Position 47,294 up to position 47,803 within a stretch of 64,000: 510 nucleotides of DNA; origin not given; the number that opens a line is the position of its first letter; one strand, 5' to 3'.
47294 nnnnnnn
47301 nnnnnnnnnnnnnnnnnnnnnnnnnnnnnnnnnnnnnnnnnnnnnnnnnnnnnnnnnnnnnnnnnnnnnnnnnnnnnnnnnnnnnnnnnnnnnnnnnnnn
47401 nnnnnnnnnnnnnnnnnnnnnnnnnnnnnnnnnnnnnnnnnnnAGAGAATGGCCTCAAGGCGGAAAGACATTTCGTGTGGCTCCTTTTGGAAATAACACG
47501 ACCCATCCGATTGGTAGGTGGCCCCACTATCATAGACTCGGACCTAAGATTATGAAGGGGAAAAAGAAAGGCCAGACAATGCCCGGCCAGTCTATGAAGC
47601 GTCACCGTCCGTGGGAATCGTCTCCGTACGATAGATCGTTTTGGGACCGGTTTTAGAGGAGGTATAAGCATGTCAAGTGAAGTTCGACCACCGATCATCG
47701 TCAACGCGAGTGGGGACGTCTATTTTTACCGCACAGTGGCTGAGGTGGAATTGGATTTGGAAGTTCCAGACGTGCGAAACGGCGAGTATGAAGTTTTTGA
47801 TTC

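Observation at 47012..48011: Intact orphan Rhs-CT toxin with an unrecognised toxin domain plus tightly linked immunity candidate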

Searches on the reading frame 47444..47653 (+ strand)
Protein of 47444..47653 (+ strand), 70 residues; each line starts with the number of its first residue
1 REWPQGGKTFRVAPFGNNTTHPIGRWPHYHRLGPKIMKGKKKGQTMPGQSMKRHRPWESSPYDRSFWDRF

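Call 37: search_solved_structures(query=A4, max_evalue=10)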
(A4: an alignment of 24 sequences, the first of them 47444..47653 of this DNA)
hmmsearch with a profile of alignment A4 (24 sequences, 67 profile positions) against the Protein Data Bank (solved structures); distinct sequences matched with E-value up to 10: 10.
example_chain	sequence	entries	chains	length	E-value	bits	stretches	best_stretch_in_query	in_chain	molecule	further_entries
6prx_A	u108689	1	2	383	0.1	15.8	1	10-55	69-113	Branched-chain-amino-acid aminotransferase, mitochondrial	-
2hdk_A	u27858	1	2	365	0.12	15.6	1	10-55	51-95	Branched-chain-amino-acid aminotransferase, mitochondrial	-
2hgw_A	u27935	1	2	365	0.12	15.6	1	10-55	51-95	Branched-chain-amino-acid aminotransferase, mitochondrial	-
2hg8_A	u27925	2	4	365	0.12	15.6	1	10-55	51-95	Branched-chain-amino-acid aminotransferase, mitochondrial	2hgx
1ekf_A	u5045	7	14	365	0.12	15.6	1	10-55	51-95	BRANCHED CHAIN AMINO ACID AMINOTRANSFERASE (MITOCHONDRIAL) | BRANCHED-CHAIN AMINO ACID AMINOTRANSFERASE, MITOCHONDRIAL | branched chain aminotransferase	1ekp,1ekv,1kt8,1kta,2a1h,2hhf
9lep_B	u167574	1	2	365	0.12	15.6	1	10-55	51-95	Branched-chain-amino-acid aminotransferase, mitochondrial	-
5mpr_A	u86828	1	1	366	0.12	15.5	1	10-55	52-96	Branched-chain-amino-acid aminotransferase, mitochondrial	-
5bwr_A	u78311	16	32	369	0.12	15.5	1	10-55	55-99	Branched-chain-amino-acid aminotransferase, mitochondrial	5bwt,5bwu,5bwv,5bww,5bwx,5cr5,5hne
6r83_1a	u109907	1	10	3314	0.5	13.6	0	20-42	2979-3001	Hemocyanin subunit 1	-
7jro_g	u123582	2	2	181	1.1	12.5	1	10-39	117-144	cytochrome c oxidase subunit 6b-1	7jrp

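Call 48: search_protein_representatives(alignment_id=A4)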
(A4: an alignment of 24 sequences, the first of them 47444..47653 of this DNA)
Query: 24 sequences, 67 profile positions. Proteins with E-value up to 0.001 (for the whole library): 608; up to 1e-10: 490; up to 1e-30: 1. The best 150 are listed.
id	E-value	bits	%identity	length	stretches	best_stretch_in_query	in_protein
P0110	3.0e-31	123.2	-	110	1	1-67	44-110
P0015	1.0e-29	118.4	-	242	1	1-67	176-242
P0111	1.4e-29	117.9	-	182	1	1-67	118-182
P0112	1.5e-29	117.8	-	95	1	6-67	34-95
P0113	1.7e-29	117.7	-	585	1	1-67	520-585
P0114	1.7e-29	117.6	-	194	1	1-67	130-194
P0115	2.1e-29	117.3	-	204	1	2-67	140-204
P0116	2.2e-29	117.3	-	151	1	1-67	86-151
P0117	2.5e-29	117.1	-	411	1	1-67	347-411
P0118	2.5e-29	117.1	-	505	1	1-67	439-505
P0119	3.1e-29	116.8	-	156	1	2-67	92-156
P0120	4.9e-29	116.2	-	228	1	1-67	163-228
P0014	5.7e-29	116.0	-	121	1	7-67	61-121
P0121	6.9e-29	115.7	-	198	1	1-67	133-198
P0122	8.3e-29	115.4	-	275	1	1-67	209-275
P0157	3.2e-27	110.3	-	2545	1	1-67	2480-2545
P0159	3.6e-27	110.2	-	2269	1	1-67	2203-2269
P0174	1.0e-26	108.8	-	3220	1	1-67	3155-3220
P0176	1.4e-26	108.3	-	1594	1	1-67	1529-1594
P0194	3.8e-26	106.9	-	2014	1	1-67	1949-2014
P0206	7.4e-26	106.0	-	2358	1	1-67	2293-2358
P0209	9.3e-26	105.7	-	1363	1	1-67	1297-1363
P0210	9.5e-26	105.6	-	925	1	1-67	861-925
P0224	1.9e-25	104.7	-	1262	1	2-67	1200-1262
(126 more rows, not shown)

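Call 49: search_protein_families(library=pfam, proteins=[P0157, P0159, P0174], max_evalue=0.00001)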
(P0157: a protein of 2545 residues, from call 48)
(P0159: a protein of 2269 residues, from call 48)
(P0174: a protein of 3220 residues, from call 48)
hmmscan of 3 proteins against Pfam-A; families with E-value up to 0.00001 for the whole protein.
P0157 (2545 aa): 4 families
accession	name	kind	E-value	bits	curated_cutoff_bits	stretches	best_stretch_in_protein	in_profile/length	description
PF13570.13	Beta-prop_ACSF4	-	3.7e-36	125.6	133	2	163-401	36-288/329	Beta-alanine-activating enzyme, beta-propeller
PF05593.20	RHS_repeat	-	2.3e-17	63.4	22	0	1718-1744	2-28/38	RHS Repeat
PF03534.18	SpvB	-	1.3e-10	41.4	22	1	902-1073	4-184/287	Salmonella virulence plasmid 65kDa B protein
PF25292.1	Beta-prop_CGLA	-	7.2e-06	26.1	26.8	0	305-349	44-89/316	Lambda-carrageenase beta-propeller domain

P0159 (2269 aa): 5 families
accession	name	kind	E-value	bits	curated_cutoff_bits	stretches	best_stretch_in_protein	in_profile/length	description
PF05593.20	RHS_repeat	-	5.6e-84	275.6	22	7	1490-1524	3-37/38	RHS Repeat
PF01833.30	TIG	-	4.4e-20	71.9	20.9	2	643-732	1-84/84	IPT/TIG domain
PF20148.4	DUF6531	-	4.1e-14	53.1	24.1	1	1193-1269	1-74/74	Domain of unknown function (DUF6531)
PF21783.3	YNCE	-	5.6e-10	39.5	27.1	0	401-481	258-331/339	YNCE-like beta-propeller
PF25174.1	Beta-prop_THOC3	-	2.2e-07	30.6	305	0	347-439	51-142/272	THOC3 beta-propeller domain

P0174 (3220 aa): 2 families
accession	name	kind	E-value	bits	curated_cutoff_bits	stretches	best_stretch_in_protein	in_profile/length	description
PF00526.23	Dicty_CTDC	-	1.3e-53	178.8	27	7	977-999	2-24/24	Dictyostelium (slime mold) repeat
PF05593.20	RHS_repeat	-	7.9e-27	93.5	22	0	1991-2023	2-35/38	RHS Repeat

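Call 50: search_protein_families(library=pfam, proteins=[P0176, P0194, P0206, P0209, P0210, P0224], max_evalue=0.00001)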
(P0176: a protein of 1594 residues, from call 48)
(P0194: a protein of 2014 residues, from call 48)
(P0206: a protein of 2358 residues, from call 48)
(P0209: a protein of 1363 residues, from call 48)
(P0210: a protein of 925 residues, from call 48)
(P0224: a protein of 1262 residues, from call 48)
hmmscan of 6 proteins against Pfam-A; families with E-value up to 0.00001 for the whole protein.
P0176 (1594 aa): 2 families
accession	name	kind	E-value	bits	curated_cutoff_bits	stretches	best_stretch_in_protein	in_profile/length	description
PF05593.20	RHS_repeat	-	1.5e-17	63.9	22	0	642-675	2-35/38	RHS Repeat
PF04830.18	DUF637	-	8.6e-06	26.1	26.6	1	1304-1393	80-168/168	Possible hemagglutinin (DUF637)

P0194 (2014 aa): 3 families
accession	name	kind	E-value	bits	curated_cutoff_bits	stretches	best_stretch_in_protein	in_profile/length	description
PF05593.20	RHS_repeat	-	9.9e-14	51.8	22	0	1292-1328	2-38/38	RHS Repeat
PF03534.18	SpvB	-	1.8e-13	50.8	22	2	154-241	123-212/287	Salmonella virulence plasmid 65kDa B protein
PF13517.12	FG-GAP_3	-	4e-07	31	26.9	0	401-448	12-60/61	FG-GAP-like repeat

P0206 (2358 aa): 3 families
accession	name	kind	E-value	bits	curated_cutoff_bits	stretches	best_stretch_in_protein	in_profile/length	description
PF25023.1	TEN_YD-shell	-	3.2e-26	92.1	50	1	1950-2234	622-894/909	Teneurin YD-shell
PF05593.20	RHS_repeat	-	1.6e-20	73.4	22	0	1958-1985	1-28/38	RHS Repeat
PF00526.23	Dicty_CTDC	-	3.5e-18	65.5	27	2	134-156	2-24/24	Dictyostelium (slime mold) repeat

P0209 (1363 aa): 2 families
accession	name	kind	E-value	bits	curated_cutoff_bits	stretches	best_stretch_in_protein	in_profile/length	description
PF25023.1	TEN_YD-shell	-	1.7e-22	79.8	50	2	988-1238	640-892/909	Teneurin YD-shell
PF05593.20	RHS_repeat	-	3.7e-22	78.6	22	0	1040-1075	1-37/38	RHS Repeat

P0210 (925 aa): 1 family
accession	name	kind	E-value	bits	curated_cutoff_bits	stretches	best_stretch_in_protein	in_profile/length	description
PF05593.20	RHS_repeat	-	1.1e-10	42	22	1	285-323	1-38/38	RHS Repeat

P0224 (1262 aa): 3 families
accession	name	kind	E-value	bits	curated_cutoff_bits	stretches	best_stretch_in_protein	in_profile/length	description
PF25023.1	TEN_YD-shell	-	8.3e-35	120.5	50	2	877-1138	621-890/909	Teneurin YD-shell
PF05593.20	RHS_repeat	-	1.8e-34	117.9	22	3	607-640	1-34/38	RHS Repeat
PF15283.12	DUF4595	-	5.6e-09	36.7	34.2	0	561-734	32-150/202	Domain of unknown function (DUF4595) with porin-like fold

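Call 55: find_related_loci(query=A4, collection=genome_contigs, flank=3000)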
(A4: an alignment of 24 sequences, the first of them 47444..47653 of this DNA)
Query A4 (70 aa) in genome_contigs; peptide patterns used: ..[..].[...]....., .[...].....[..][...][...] (x = any residue, [..] = any of these).
309 stretches matched a pattern; 95 encode a relative of the query (tblastn E <= 1e-3); the best 80 are kept; 80 distinct loci.
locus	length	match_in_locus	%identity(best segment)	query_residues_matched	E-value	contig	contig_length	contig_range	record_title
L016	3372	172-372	60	1-70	2e-24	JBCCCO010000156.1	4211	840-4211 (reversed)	MAG: Pseudomonadota bacterium isolate P01_A01_bin.61 k141_1556408_length_4211_cov_24.2118, whole genome shotgun sequence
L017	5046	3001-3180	59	7-70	6e-21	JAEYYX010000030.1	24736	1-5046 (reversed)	MAG: Proteobacteria bacterium isolate OH_CBlB_6 k127_334629, whole genome shotgun sequence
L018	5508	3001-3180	58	7-70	5e-21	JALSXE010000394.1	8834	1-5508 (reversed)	MAG: Campylobacterales bacterium isolate S012_maxbin2_scaf2bin.103 S012_NODE_5578_length_8834_cov_1.783622, whole genome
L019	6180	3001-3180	58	7-70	1e-20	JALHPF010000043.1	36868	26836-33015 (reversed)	MAG: Rubrivivax sp. isolate bin.222 c_000000005237, whole genome shotgun sequence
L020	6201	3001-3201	52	7-70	3e-20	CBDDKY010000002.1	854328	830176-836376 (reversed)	MAG: Gammaproteobacteria bacterium isolate 52745927-b1b6-4c7f-adfe-cb2bbb5e8400 genome assembly, contig: contig_2, whole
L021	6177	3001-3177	55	7-70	3e-20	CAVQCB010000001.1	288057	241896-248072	MAG: uncultured Actinomycetota bacterium isolate MFD01721.bin.1.66 genome assembly, contig: contig_17468, whole genome s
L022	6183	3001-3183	52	7-70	4e-20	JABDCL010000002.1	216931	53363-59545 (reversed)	MAG: Gammaproteobacteria bacterium isolate BWMinControl_Nextera25_MAG1 3300020824.a:Ga0207001_1002, whole genome shotgun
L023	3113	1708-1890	55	7-70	9e-20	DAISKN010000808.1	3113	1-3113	MAG TPA_asm: Acidobacteriota bacterium isolate CTOTU25575 NODE_27528_length_3113_cov_4.841400, whole genome shotgun sequ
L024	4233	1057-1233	55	7-70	1e-19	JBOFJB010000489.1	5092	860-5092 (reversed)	MAG: Dermatophilaceae bacterium isolate WFFMC_MAG_005 k139_258836_flag=0_multi=45.4177_len=5092, whole genome shotgun se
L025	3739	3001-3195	53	1-70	2e-19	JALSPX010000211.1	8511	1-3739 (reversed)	MAG: Sulfurovum sp. isolate 356-284_metabat2_scaf2bin.100 356-284_scaffold_5382_c1, whole genome shotgun sequence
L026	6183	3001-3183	55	7-70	3e-19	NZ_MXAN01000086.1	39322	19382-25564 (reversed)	Moraxella lacunata strain CCUG 4441 CCUG_4441T_0000086, whole genome shotgun sequence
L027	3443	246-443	58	2-70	7e-19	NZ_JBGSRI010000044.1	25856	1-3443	MAG: Sphingorhabdus sp. isolate JTS-AC354 k141_3191145, whole genome shotgun sequence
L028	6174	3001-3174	59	7-70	8e-19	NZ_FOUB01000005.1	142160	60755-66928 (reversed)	Nitrosomonas communis strain Nm44, whole genome shotgun sequence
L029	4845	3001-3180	55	7-70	6e-19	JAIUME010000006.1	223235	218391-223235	MAG: Alcanivorax sp. isolate PBR18_bin07 bin07.contig0005, whole genome shotgun sequence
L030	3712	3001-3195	53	1-70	8e-19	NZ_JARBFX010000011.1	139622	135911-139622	Aquabacter sediminis strain P-9 NODE_11_length_139622_cov_158.251080, whole genome shotgun sequence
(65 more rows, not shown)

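Call 80: search_protein_families(library=pfam, alignment_id=A4, max_evalue=10)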
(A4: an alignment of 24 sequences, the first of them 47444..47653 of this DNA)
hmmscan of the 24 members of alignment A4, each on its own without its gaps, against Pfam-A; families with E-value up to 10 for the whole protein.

A. member 1, window:47444-47653:+ (70 aa): 0 families

B. families by the number of members that match (of 24 scanned): 1 family
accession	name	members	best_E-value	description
PF18965.5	VP3-like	1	0.33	Outer capsid protein VP3-like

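Call 82: search_protein_families(library=ncbifam, alignment_id=A4, max_evalue=1)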
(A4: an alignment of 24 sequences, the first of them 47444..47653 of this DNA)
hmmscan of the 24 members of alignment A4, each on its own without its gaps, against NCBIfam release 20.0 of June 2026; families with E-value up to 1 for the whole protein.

A. member 1, window:47444-47653:+ (70 aa): 0 families

B. families by the number of members that match (of 24 scanned): 1 family
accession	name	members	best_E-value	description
NF007090.0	PRK09544.1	1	0.23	zinc ABC transporter ATP-binding protein ZnuC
